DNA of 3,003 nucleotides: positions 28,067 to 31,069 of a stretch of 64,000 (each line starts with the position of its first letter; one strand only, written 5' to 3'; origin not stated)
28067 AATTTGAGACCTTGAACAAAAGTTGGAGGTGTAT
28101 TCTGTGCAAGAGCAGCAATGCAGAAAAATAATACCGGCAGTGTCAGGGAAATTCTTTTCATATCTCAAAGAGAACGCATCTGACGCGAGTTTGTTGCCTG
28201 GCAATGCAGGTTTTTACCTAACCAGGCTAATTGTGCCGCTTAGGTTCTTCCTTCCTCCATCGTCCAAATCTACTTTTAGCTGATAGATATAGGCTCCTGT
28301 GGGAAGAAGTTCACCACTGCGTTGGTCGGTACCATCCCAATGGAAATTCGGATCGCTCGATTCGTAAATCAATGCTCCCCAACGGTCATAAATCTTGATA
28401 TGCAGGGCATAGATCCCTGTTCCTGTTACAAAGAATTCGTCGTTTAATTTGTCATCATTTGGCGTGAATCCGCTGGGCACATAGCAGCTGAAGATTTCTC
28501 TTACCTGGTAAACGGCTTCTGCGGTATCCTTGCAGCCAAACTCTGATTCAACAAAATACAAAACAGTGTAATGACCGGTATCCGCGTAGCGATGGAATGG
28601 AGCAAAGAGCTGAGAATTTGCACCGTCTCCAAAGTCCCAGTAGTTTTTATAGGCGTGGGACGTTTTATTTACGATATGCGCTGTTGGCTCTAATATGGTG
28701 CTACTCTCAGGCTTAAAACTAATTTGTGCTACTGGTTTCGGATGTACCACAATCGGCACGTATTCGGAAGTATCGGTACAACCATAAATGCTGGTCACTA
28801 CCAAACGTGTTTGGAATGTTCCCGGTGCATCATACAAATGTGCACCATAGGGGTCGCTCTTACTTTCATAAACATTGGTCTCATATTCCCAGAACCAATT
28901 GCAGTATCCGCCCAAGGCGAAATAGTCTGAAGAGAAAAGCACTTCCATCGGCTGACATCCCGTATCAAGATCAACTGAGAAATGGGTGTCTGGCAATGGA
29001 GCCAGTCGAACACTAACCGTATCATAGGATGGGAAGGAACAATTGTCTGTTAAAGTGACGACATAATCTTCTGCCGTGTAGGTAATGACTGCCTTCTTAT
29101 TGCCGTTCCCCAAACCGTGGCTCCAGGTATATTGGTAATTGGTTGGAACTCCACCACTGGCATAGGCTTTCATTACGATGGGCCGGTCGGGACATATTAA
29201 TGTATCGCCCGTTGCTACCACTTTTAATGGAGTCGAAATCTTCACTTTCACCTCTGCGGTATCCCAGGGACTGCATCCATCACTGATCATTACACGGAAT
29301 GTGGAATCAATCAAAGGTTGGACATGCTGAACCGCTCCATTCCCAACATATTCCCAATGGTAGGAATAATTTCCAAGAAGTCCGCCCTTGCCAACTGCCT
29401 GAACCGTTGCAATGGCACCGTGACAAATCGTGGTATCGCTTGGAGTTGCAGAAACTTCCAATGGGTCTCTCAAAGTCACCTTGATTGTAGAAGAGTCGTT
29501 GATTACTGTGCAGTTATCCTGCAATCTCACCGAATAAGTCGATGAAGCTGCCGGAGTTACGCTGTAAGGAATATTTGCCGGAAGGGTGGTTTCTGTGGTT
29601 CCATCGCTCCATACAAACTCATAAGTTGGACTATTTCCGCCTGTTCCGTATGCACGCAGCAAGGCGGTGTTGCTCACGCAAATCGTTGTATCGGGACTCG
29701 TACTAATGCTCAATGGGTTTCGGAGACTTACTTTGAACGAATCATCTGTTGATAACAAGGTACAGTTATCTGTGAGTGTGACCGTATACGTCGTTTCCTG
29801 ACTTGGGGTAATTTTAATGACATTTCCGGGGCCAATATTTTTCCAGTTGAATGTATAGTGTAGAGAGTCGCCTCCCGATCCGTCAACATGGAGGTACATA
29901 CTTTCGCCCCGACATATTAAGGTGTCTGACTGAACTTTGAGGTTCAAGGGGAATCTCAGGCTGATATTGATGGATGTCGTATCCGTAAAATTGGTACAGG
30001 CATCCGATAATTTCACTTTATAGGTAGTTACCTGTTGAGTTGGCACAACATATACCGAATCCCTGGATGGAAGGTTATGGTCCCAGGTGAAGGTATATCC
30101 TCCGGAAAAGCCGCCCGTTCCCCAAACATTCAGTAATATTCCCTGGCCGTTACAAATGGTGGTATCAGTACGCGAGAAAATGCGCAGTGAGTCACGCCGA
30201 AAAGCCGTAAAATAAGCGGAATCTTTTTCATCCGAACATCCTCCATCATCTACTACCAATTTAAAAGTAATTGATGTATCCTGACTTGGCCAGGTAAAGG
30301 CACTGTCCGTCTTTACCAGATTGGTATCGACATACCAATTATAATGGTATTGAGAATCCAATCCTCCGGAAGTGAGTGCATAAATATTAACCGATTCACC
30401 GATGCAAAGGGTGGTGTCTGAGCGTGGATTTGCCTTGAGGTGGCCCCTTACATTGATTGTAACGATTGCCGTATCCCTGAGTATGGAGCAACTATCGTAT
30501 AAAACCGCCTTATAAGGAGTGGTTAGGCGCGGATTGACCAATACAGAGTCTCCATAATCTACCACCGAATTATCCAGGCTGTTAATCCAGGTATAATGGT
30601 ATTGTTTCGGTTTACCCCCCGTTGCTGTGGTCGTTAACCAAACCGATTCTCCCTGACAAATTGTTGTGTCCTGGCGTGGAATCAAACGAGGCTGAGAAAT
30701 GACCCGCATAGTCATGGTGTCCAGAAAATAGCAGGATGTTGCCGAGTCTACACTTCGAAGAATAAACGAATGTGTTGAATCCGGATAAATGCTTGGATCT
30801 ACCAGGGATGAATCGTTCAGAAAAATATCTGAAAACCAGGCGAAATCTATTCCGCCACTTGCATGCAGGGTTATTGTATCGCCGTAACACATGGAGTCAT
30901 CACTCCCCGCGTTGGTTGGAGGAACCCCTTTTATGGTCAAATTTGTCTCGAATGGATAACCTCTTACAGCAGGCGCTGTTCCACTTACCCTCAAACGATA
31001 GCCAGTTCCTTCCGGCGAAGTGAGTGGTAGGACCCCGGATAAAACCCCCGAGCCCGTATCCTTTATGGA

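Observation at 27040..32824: SprB-repeat adhesin with a type-B T9SS CTD but no adjacent PorP/SprF-family gene; its neighbour is a type-A CTD cargo protein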

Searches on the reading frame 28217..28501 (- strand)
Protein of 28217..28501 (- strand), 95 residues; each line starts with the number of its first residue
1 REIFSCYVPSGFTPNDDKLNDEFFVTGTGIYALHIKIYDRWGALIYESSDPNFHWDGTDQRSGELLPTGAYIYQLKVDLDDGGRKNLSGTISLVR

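Call 29: find_related_loci(query=A2, collection=genome_contigs, flank=10000)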
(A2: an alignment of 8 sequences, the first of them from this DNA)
Query A2 (95 aa) in genome_contigs; peptide patterns used: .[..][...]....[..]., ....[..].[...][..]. (x = any residue, [..] = any of these).
600 stretches matched a pattern (row limit reached: there are more); 573 encode a relative of the query (tblastn E <= 1e-3); the best 80 are kept; 80 distinct loci.
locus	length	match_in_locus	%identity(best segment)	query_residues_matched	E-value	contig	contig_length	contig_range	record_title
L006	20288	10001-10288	45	1-95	2e-22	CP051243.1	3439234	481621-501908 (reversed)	MAG: Flavobacteriales bacterium isolate ih4 chromosome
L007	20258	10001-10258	47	8-95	2e-21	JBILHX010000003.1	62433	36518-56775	MAG: Chitinophagaceae bacterium isolate ME2017-05-12_3300034357_group7_bin12 Rohwer_bin515_scaffold_53_c1, whole genome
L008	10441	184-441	45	8-95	4e-21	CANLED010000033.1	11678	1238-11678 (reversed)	MAG: Chitinophagaceae bacterium isolate ZE-15may19-283 genome assembly, contig: ZE-15May19-c9555, whole genome shotgun s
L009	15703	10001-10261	43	7-95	2e-20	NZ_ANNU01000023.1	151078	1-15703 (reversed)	Nafulsella turpanensis ZLM-10 contig0023, whole genome shotgun sequence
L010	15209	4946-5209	41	4-95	2e-20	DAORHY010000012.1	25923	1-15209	MAG TPA_asm: Bacteroidia bacterium isolate AMR_MDS_5592 NODE_281_length_25923_cov_8.152505, whole genome shotgun sequenc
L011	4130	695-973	42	1-95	3e-20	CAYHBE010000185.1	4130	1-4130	MAG TPA_asm: uncultured Dehalococcoidales bacterium isolate ERP119294_co1_329 genome assembly, contig: NODE_37110_length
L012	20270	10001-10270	39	4-95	4e-20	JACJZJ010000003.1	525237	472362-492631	MAG: Flavobacteriales bacterium isolate HK-STAS-BACT-61 HK-STAS-BACT-61_3, whole genome shotgun sequence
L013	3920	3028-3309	44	5-95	4e-20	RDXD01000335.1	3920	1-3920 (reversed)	MAG: Bacteroidetes bacterium isolate PH2015_14S_48_7 PH2015_14S_scaffold_2384, whole genome shotgun sequence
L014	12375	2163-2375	48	7-79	5e-20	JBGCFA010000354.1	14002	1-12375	MAG: Bacteroidia bacterium isolate SGMAG-33 contig354, whole genome shotgun sequence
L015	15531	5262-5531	39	8-95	8e-20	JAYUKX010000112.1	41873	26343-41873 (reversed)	MAG: Chitinophagales bacterium isolate GFS_9293 GFS_9293_111, whole genome shotgun sequence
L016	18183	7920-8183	42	7-95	8e-20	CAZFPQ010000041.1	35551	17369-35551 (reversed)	MAG TPA_asm: uncultured Bacteroidia bacterium isolate SRP135972_co1_75 genome assembly, contig: NODE_889_length_35551_co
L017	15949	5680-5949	39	8-95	7e-20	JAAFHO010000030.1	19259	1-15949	MAG: Chitinophagales bacterium isolate bin15.concoct.ball.061 WN_Chitinophagales_9_scaffold_30, whole genome shotgun seq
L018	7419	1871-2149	42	7-95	2e-19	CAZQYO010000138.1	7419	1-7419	MAG TPA_asm: uncultured Chitinophaga sp. isolate SRP263991_co5_204 genome assembly, contig: NODE_19660_length_7419_cov_3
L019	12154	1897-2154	38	8-95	4e-19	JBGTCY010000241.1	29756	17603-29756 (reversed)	MAG: Chitinophagales bacterium isolate JTS-RE130 k141_7180450, whole genome shotgun sequence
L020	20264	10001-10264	46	6-95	3e-19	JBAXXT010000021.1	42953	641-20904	MAG: Bacteroidota bacterium isolate ELA746 MAG746_21, whole genome shotgun sequence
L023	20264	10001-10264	41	6-95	9e-19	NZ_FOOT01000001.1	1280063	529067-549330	Pontibacter chinhatensis strain LP51, whole genome shotgun sequence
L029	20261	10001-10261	39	7-95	1e-18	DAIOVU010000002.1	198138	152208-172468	MAG TPA_asm: Sediminibacterium sp. isolate CTOTU24846 NODE_15_length_198138_cov_12.886189, whole genome shotgun sequence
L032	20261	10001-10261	40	7-95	3e-18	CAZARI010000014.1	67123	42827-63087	MAG TPA_asm: uncultured Cryomorphaceae bacterium isolate SRP220891_co3_632 genome assembly, contig: NODE_283_length_6712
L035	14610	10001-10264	37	7-95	2e-18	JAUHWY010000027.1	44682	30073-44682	MAG: Bacteroidia bacterium isolate 2_bin.4 NODE_677_length_44682_cov_2.087689, whole genome shotgun sequence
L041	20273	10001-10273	37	4-95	6e-18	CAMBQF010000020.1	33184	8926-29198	MAG: Chitinophaga pinensis isolate MiE-14oct19-232 genome assembly, contig: MiE-14oct19-C1446, whole genome shotgun sequ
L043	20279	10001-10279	40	1-95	8e-18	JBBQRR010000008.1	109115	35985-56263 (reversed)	MAG: Bacteroidia bacterium isolate Co_metawrap_1701 Cmw_1701_k141_2455152_length_109115_cov_11.9992, whole genome shotgu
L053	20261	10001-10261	39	8-95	3e-17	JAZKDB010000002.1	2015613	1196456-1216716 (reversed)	MAG: Bacteroidota bacterium isolate DC_HB_01_SPN181219-bin031_1 DCHB01SPN_B031_1_000000000002, whole genome shotgun sequ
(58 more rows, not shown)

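Call 34: search_protein_families(library=pfam, proteins=[L007:10311-11363:+, L029:10282-11268:+, L032:10264-11271:+, L009:10689-11741:+, L023:10684-11706:+, L015:5685-6761:+, L041:14491-15606:+, L043:10288-11490:+, L035:10285-11601:+, L053:14698-15987:+], max_evalue=0.001)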
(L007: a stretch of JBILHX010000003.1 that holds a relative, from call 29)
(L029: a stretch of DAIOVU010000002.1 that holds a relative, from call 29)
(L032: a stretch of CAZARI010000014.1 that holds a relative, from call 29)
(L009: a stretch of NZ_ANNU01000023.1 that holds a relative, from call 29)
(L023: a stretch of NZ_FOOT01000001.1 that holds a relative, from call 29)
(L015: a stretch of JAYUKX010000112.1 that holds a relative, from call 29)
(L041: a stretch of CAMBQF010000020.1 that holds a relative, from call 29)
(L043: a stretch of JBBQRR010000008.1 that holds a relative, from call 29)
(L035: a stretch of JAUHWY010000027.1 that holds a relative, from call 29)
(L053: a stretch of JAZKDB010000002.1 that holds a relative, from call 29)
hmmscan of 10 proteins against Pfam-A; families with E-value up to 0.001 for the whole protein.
L007:10311-11363:+ (350 aa): 1 family
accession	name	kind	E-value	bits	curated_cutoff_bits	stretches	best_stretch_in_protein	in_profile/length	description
PF11751.14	PorP_SprF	-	1e-37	130.6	22.3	1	28-329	3-273/273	Type IX secretion system membrane protein PorP/SprF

L029:10282-11268:+ (328 aa): 1 family
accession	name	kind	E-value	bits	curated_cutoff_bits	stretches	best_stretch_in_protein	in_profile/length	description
PF11751.14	PorP_SprF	-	1e-45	156.9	22.3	1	20-312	3-273/273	Type IX secretion system membrane protein PorP/SprF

L032:10264-11271:+ (335 aa): 1 family
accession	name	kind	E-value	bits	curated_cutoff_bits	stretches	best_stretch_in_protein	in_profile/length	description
PF11751.14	PorP_SprF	-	5.1e-37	128.3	22.3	1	19-316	4-273/273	Type IX secretion system membrane protein PorP/SprF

L009:10689-11741:+ (350 aa): 5 families
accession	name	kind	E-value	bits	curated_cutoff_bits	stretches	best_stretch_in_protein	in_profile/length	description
PF00535.33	Glycos_transf_2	-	2.4e-21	76.9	23.3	1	7-181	2-165/168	Glycosyl transferase family 2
PF10111.15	Glyco_tranf_2_2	-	4.1e-12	46.6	27.3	1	14-208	11-204/276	Glycosyltransferase like family 2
PF13641.12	Glyco_tranf_2_3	-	1.3e-10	42.1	27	1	3-223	1-214/230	Glycosyltransferase like family 2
PF13632.12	Glyco_trans_2_3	-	2.5e-06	27.9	27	1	84-220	3-123/198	Glycosyl transferase family group 2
PF11397.14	GlcNAc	-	0.0002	21.4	21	1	82-221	128-271/352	Glycosyltransferase (GlcNAc)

L023:10684-11706:+ (340 aa): 4 families
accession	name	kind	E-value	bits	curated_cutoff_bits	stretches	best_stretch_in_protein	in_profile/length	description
PF00535.33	Glycos_transf_2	-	4.9e-21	75.8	23.3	1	10-183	2-164/168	Glycosyl transferase family 2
PF13641.12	Glyco_tranf_2_3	-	1.5e-11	45.2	27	1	6-232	1-220/230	Glycosyltransferase like family 2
PF13632.12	Glyco_trans_2_3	-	3.6e-07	30.6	27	0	168-225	70-125/198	Glycosyl transferase family group 2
PF13712.12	Glyco_tranf_2_5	-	0.00079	19.6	27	0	61-113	32-85/210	Glycosyltransferase like family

L015:5685-6761:+ (358 aa): 2 families
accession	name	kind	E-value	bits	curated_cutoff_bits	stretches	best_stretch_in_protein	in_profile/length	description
PF00316.25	FBPase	-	5.3e-74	248.4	34.8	1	28-220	1-190/191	Fructose-1-6-bisphosphatase, N-terminal domain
PF18913.5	FBPase_C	-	2.6e-46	157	27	1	225-350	1-126/127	Fructose-1-6-bisphosphatase, C-terminal domain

L041:14491-15606:+ (371 aa): 3 families
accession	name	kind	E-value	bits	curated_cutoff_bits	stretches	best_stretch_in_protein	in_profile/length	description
PF01625.27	PMSR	-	1e-67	227.6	23.7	1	195-346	2-152/153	Peptide methionine sulfoxide reductase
PF01641.26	SelR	-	9.6e-51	171.1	24.9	1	61-174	1-115/116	SelR domain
PF24046.1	At4g08330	-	0.00018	22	27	0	126-160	65-99/129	At4g08330 beta-tent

L043:10288-11490:+ (400 aa): 1 family
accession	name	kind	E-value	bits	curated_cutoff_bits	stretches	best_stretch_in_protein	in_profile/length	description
PF18962.6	Por_Secre_tail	-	4.8e-11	43.2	27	1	330-399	1-75/75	Secretion system C-terminal sorting domain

L035:10285-11601:+ (438 aa): 2 families
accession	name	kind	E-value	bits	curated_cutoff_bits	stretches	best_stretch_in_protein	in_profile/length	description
PF00579.31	tRNA-synt_1b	-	4.6e-81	272.8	21.1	1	41-334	3-291/292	tRNA synthetases class I (W and Y)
PF22421.1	SYY_C-terminal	-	3.6e-14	52.9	27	1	349-435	1-83/83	Tyrosine--tRNA ligase SYY-like C-terminal domain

L053:14698-15987:+ (429 aa): 4 families
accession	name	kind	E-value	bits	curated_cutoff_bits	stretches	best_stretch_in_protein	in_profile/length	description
PF03721.20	UDPG_MGDP_dh_N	-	8.4e-32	110.7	27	1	11-183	2-181/187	UDP-glucose/GDP-mannose dehydrogenase family, NAD binding domain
PF00984.24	UDPG_MGDP_dh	-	1.7e-24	86.2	25.4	1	205-293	2-93/94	UDP-glucose/GDP-mannose dehydrogenase family, central domain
PF03720.21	UDPG_MGDP_dh_C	-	7.6e-19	68.4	30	1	320-418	1-102/103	UDP-glucose/GDP-mannose dehydrogenase family, UDP binding domain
PF01210.29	NAD_Gly3P_dh_N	-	0.00026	21.4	23.1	0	11-109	1-100/158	NAD-dependent glycerol-3-phosphate dehydrogenase N-terminus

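Call 52: search_solved_structures(query=A2, max_evalue=1, show_alignments=2)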
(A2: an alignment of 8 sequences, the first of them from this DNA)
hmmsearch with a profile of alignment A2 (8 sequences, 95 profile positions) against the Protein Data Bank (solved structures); distinct sequences matched with E-value up to 1: 6.
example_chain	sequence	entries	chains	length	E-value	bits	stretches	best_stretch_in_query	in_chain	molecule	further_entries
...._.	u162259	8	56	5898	4.2e-11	45.8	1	6-83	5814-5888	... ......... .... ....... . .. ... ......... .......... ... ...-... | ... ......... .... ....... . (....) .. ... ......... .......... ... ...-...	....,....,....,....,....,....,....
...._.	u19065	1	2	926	0.04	17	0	51-84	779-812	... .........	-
8bty_A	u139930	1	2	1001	0.049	16.7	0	51-84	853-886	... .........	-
3osv_A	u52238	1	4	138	0.33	14.1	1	33-79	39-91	Flagellar basal-body rod modification protein FlgD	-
4zzk_A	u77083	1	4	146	0.35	14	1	51-89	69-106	Basal-body rod modification protein FlgD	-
4zzf_A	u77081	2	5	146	0.35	14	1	51-89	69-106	Flagellar basal body rod modification protein | Basal-body rod modification protein FlgD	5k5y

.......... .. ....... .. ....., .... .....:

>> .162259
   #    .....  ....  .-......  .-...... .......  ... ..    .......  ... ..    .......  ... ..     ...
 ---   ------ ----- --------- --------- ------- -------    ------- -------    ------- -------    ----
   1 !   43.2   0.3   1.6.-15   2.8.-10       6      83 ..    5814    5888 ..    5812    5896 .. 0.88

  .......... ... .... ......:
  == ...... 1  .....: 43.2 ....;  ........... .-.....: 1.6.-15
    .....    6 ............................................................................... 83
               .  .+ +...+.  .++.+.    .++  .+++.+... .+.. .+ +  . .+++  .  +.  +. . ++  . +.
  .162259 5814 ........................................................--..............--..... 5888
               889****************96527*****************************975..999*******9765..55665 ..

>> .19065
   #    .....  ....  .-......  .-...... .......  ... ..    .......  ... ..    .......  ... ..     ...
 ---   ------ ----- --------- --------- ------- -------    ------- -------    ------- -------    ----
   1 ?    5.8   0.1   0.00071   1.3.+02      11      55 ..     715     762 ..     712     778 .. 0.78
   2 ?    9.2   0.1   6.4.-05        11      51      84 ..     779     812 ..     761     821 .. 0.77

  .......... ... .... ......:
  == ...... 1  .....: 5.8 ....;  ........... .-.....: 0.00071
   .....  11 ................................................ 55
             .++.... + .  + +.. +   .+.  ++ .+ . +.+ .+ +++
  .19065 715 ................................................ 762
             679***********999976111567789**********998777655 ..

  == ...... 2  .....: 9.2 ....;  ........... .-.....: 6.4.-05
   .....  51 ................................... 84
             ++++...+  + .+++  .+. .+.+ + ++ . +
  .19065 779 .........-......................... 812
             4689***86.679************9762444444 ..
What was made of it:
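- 28217..28501 (-): Type-B T9SS C-terminal sorting domain, aa 1442-1536. A profile of the CTD hits the C-terminus of GhpA, PDB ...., at E 4e-11 (call 52).
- Closest known: CHU_C / 'gliding motility-associated C-terminal domain' giant proteins with Ig_7. Same: The CTD profile hits GhpA residues 5814-5888 at E 4e-11 (call 52).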

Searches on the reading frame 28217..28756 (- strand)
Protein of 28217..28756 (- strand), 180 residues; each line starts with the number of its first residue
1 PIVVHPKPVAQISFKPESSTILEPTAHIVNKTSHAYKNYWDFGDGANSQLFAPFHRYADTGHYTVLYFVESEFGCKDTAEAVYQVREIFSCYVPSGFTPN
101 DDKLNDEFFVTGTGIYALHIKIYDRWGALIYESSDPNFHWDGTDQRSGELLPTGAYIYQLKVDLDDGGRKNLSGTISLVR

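Call 76: predict_structure(alignment_id=A6)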
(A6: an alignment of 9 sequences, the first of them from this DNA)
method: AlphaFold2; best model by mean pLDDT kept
length: 180 residues; sequences in the alignment: 9
mean_pLDDT: 80.8   pTM: 0.53
mean pLDDT of the five models: 80.8, 78.6, 75.3, 74.9, 72.3
residues with pLDDT >= 90: 57; 70-90: 86; 50-70: 24; < 50: 13
segments of 3 or more residues with pLDDT < 50: 168-180
pLDDT, mean of each block of 10 residues (from residue 1): 82 91 89 89 94 90 93 93 81 66 71 77 86 85 83 79 60 45
secondary structure, 60 per line:
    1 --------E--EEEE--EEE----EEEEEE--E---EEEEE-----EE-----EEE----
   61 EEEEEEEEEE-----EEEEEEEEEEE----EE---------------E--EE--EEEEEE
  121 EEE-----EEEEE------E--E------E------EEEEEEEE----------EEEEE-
elements in order: E12-15 E18-20 E25-30 E37-41 E54-56 E61-70 E76-86 E115-123 E129-133 E157-164 E175-179

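Call 78: fold_search(model_id=the predicted structure, library=pdb)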
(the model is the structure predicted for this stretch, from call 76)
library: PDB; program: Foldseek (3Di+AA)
matches with E <= 10: 1478; with E <= 0.001: 27
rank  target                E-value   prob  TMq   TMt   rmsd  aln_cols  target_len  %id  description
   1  6za2_A                1.1e-05  1.00  0.32  0.07  15.8       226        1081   13  Crystal structure of dimeric latent PorU from Porphyromonas gingivalis (released 2021-09-29)
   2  2c26                  1.4e-05  1.00  0.45  0.33  12.5       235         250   13  Structural basis for the promiscuous specificity of the carbohydrate- binding modules from the beta-sandwich super famil (released 2005-10-18)
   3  1l0q_A                2.8e-05  1.00  0.40  0.19   1.5        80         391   28  Tandem YVTN beta-propeller and PKD domains from an archaeal surface layer protein (released 2002-11-06)
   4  6za2_B                3.1e-05  1.00  0.35  0.07  15.7       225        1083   14  Crystal structure of dimeric latent PorU from Porphyromonas gingivalis (released 2021-09-29)
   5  2yn5_A                3.7e-05  1.00  0.39  0.28   9.0       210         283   13  Structural insight into the giant calcium-binding adhesin SiiE: implications for the adhesion of Salmonella enterica t (released 2013-04-03)
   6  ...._A                6.5e-05  1.00  0.44  0.13   8.6       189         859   13  CryoEM structure of the base (4151-5009) in the grappling hook protein A (GhpA) in the bacterium Aureispira sp. CCB-QB (released 2024-10-16)
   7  4tn9_A                8.0e-05  1.00  0.41  0.84   1.4        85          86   24  Crystal structure of Clostridium histolyticum ColG collagenase polycystic kidney disease-like domain at 1.4 Angstrom r (released 2015-03-11)
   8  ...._A                8.0e-05  1.00  0.48  0.20   8.4       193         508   14  CryoEM structure of the fragment-6 (3571-4078) in the grappling hook protein A (GhpA) in the bacterium Aureispira sp.  (released 2024-10-16)
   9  4aqo                  9.3e-05  1.00  0.42  0.84   1.6        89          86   22  CRYSTAL STRUCTURE OF THE CALCIUM BOUND PKD-like DOMAIN OF COLLAGENASE G FROM CLOSTRIDIUM HISTOLYTICUM AT 0.99 ANGSTROM R (released 2013-06-05)
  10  4jrw_A                9.8e-05  1.00  0.42  0.84   1.5        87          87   23  Crystal structure of Clostridium histolyticum colg collagenase PKD domain 2 at 1.6 Angstrom resolution (released 2014-05-21)
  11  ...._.                9.8e-05  1.00  0.37  0.10   9.8       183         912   15  CryoEM structure of the neck (1403-2314) in the grappling hook protein A (GhpA) in the bacterium Aureispira sp. CCB-QB (released 2024-10-16)
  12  7biz_A                9.8e-05  1.00  0.36  0.15  13.9       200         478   14  Structure of a B12 binding lipoprotein from Bacteroides thetaiotaomicron (released 2022-03-02)
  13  2yn3_C                1.2e-04  1.00  0.38  0.28   9.7       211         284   13  Structural insight into the giant calcium-binding adhesin SiiE: implications for the adhesion of Salmonella enterica t (released 2013-04-03)
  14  4be5_A                1.6e-04  1.00  0.27  0.23  19.6       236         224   14  V. cholera biofilm scaffolding protein RbmA (released 2013-12-18)
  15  6aem_A                2.3e-04  1.00  0.40  0.83   1.7        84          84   27  Crystal structure of the PKD1 domain of Vibrio anguillarum Epp (released 2018-12-12)
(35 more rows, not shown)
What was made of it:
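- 28502..28999 (-): Two PKD domains, about aa 1276-1441. In the AlphaFold model, the last PKD domain superposes on collagenase and PrtV PKD domains at 1.4-1.8 A rmsd (calls 76, 78).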

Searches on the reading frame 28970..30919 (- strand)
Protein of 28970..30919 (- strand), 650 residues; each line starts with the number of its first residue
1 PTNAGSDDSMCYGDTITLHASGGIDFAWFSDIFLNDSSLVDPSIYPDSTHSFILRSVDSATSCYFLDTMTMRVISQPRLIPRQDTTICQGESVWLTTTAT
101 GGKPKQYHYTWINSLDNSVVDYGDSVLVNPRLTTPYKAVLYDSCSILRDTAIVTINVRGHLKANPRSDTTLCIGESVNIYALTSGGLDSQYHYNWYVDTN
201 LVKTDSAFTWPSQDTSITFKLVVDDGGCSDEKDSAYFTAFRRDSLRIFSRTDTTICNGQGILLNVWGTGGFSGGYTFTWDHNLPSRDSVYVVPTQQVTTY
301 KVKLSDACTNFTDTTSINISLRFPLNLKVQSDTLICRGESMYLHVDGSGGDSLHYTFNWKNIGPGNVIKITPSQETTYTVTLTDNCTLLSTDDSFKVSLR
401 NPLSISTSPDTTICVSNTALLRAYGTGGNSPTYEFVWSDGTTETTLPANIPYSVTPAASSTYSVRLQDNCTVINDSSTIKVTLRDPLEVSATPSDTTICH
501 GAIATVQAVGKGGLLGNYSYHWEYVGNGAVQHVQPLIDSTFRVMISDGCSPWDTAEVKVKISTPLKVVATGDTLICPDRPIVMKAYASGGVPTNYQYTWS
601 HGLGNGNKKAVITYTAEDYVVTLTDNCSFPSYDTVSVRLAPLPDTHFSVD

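Call 12: search_protein_families(library=pfam, proteins=[window:28970-30919:-], max_evalue=10)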
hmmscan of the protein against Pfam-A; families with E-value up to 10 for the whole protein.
seq(650 aa): 8 families
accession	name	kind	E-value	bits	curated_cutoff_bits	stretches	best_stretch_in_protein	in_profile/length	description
PF19081.6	Ig_7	-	2.1e-05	25.2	27.3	3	167-230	8-72/84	Ig-like domain CHU_C associated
PF20101.4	DUF6491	-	2.7e-05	24.7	27.5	1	286-341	57-111/138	Family of unknown function (DUF6491)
PF00801.26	PKD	-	0.019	15.4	23.5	2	332-383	8-64/80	PKD domain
PF23197.1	IG_AIR9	-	0.023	14.9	27.5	0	583-625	19-61/87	AIR9 A9 domain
PF23619.1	Ig_VWA7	-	0.037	14.7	27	1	350-420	15-85/104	VWA7 Ig-like domain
PF13927.12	Ig_3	-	0.11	13.4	30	1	81-114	7-40/78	Immunoglobulin domain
PF13895.12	Ig_2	-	0.25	12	27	1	77-112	2-34/79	Immunoglobulin domain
PF13573.12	SprB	-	2.1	8.5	28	2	587-602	21-35/37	SprB repeat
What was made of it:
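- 29000..30904 (-): Eight Ig-like repeats of about 80 aa (one degenerate at aa 641-708, seven clear at aa 716-1275), each with the motif DTTIC..(13 aa)..GG....Y.Y.W and a second conserved Cys. PF19081 Ig_7 25.2 bits and PF13573 SprB only 8.5 bits (call 12).
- On SprB repeat proteins (PF13573): 8.5 bits, E 2.1, against a cut-off of 28, on the isolated repeat region (call 12).
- On Ig-like domain, CHU_C associated (PF19081 Ig_7): 25.2 bits in 3 stretches against a cut-off of 27.3 (call 12).
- Closest known: CHU_C / 'gliding motility-associated C-terminal domain' giant proteins with Ig_7. Different: The Ig-like repeats fall just under the PF19081 threshold (call 12).
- Checked: The best match is PF19081 Ig_7 'CHU_C associated' at 25.2 bits, just under its cut-off of 27.3 (call 12).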
